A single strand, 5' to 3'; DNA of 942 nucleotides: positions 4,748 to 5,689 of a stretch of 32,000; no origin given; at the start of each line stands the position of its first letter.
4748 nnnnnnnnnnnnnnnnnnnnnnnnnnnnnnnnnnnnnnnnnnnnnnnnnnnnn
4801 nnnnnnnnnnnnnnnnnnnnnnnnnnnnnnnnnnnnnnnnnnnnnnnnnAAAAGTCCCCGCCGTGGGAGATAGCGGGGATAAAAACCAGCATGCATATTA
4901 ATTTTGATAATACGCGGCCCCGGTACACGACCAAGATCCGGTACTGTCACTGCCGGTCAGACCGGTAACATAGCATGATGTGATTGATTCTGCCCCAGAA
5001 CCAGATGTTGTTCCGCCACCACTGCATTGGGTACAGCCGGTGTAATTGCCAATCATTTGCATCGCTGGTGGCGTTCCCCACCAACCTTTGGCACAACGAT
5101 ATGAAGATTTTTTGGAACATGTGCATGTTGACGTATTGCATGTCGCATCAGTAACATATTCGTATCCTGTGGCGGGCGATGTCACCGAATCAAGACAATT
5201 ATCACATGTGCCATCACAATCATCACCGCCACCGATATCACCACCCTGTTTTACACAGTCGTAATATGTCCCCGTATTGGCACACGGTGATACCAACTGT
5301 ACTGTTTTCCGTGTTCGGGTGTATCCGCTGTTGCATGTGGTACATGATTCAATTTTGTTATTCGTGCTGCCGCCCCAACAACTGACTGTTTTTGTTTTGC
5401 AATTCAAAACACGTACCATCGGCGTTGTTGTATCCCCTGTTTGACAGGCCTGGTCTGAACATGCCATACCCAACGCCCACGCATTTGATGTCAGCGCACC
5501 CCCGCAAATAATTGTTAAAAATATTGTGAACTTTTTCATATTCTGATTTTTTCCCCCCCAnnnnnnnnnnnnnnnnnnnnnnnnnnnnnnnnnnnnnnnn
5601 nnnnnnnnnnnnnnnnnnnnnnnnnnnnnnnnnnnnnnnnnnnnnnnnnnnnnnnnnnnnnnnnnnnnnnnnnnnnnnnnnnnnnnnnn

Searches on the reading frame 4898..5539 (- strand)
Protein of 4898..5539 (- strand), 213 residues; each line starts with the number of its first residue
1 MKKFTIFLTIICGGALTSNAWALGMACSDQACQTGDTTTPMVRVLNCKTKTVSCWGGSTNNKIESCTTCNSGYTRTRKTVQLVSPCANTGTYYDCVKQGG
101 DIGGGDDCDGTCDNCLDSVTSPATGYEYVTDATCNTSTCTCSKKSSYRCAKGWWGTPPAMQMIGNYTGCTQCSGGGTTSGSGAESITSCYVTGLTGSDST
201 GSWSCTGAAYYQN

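Call 14: search_protein_families(library=pfam, proteins=[window:4898-5539:-], max_evalue=0.01)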
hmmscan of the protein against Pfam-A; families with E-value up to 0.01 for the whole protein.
window:4898-5539:- (213 aa): 0 families

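Call 78: search_protein_families(library=pfam, proteins=[window:4898-5539:-], max_evalue=10)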
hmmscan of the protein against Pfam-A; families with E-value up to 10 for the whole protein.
window:4898-5539:- (213 aa): 0 families

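Call 94: predict_structure(alignment_id=A5)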
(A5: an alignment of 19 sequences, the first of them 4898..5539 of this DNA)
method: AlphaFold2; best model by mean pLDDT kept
length: 213 residues; sequences in the alignment: 19
mean_pLDDT: 76.0   pTM: 0.45
mean pLDDT of the five models: 76.0, 75.9, 70.2, 67.3, 66.1
residues with pLDDT >= 90: 43; 70-90: 108; 50-70: 33; < 50: 29
segments of 3 or more residues with pLDDT < 50: 1-21, 100-105
pLDDT, mean of each block of 10 residues (from residue 1): 40 42 77 76 91 84 94 92 88 82 51 82 87 82 87 81 65 76 82 75 70 51
secondary structure, 60 per line:
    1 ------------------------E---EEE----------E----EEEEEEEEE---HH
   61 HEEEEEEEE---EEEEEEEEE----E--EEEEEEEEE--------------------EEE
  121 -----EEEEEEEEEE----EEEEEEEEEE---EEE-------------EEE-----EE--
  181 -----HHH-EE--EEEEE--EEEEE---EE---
elements in order: E29-31 E47-55 E62-69 E73-81 E89-97 E118-120 E126-135 E140-149 E153-155 E169-171 E194-198 E201-205

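Call 96: fold_search(model_id=the predicted structure, library=pdb)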
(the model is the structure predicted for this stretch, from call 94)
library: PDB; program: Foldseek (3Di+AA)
matches with E <= 10: 99; with E <= 0.001: 0
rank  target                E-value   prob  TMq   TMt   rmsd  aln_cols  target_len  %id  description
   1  7kbb_D                2.3e+00  0.04  0.14  0.16  17.4       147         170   10  Cryo-EM structure of the HCMV pentamer bound by Fabs 2-18 and 8I21 (released 2021-08-11)
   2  9nhk_C                2.5e+00  0.04  0.13  0.07  16.2       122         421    8  BG505-CH505 Env glycoprotein in complex with NHP pAb Base-4 isolated from animal RUu18 at week 14 (released 2025-06-25)
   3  9n9h_M                2.8e+00  0.20  0.13  0.07   3.6        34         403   12  Cryo-EM structure of the Xenopus laevis mitotic centromere-associated kinesin (MCAK) bound to the paclitaxel-stabilize (released 2026-02-04)
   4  9cu5_C                3.5e+00  0.06  0.12  0.05  11.6        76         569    8  LJF-085 Fab in complex with HIV Env JRFL NFL TD CC3+ trimer and 35O22 Fab (released 2025-05-21)
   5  9n9i_M                3.7e+00  0.16  0.13  0.08   3.9        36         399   11  Cryo-EM structure of the Xenopus laevis mitotic centromere-associated kinesin (MCAK) bound to the paclitaxel-stabilize (released 2026-02-04)
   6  7t4r_N                4.3e+00  0.03  0.14  0.17  17.7       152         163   10  CryoEM structure of the HCMV Pentamer gH/gL/UL128/UL130/UL131A in complex with THBD and neutralizing fabs MSL-109 and  (released 2022-03-23)
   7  9nho_A                5.1e+00  0.04  0.12  0.06  12.2        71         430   11  BG505-CH505 Env glycoprotein in complex with NHP pAb V1V2V3-5 isolated from animal RUu18 at week 14 (released 2025-06-25)
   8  6xrt_G                5.1e+00  0.02  0.11  0.06  12.8        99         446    4  Cryo-EM structure of SHIV-elicited RHA1.V2.01 in complex with HIV-1 Env BG505 DS-SOSIP.664 (released 2020-10-07)
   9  6v3u_A                5.4e+00  0.20  0.14  0.14   2.2        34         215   12  Crystal Structure of the NDM_FIM-1 like Metallo-beta-Lactamase from Erythrobacter litoralis in the Mono-Zinc Form (released 2020-01-15)
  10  6v61                  5.4e+00  0.09  0.12  0.12   7.7        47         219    8  Crystal Structure of Metallo Beta Lactamase from Hirschia baltica in the Complex with the Inhibitor Captopril (released 2019-12-25)
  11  7aak_B                5.4e+00  0.08  0.13  0.10   5.8        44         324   14  Human porphobilinogen deaminase R173W mutant crystallized in the ES2 intermediate state (released 2021-02-17)
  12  6xfr_A                5.4e+00  0.07  0.12  0.12   8.8        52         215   13  Metallo-beta-lactamase from Pontibacter korlensis (released 2021-06-23)
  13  6v3q_A                5.4e+00  0.06  0.12  0.11   8.2        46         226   11  Crystal Structure of the Metallo-beta-Lactamase FIM-1 from Pseudomonas aeruginosa in the Mono-Zinc Form (released 2020-01-15)
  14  9ayv_N                5.4e+00  0.03  0.13  0.07  14.5       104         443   10  HIV CH505/BG505 SOSIP.v8.1 Env in Complex with V1/V3 Epitope and Anti-Immune Complex pAbs from Rabbit 2474 (released 2025-01-29)
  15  3eq1_A                6.1e+00  0.07  0.13  0.09   9.6        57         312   12  The Crystal Structure of Human Porphobilinogen Deaminase at 2.8A resolution (released 2009-03-03)
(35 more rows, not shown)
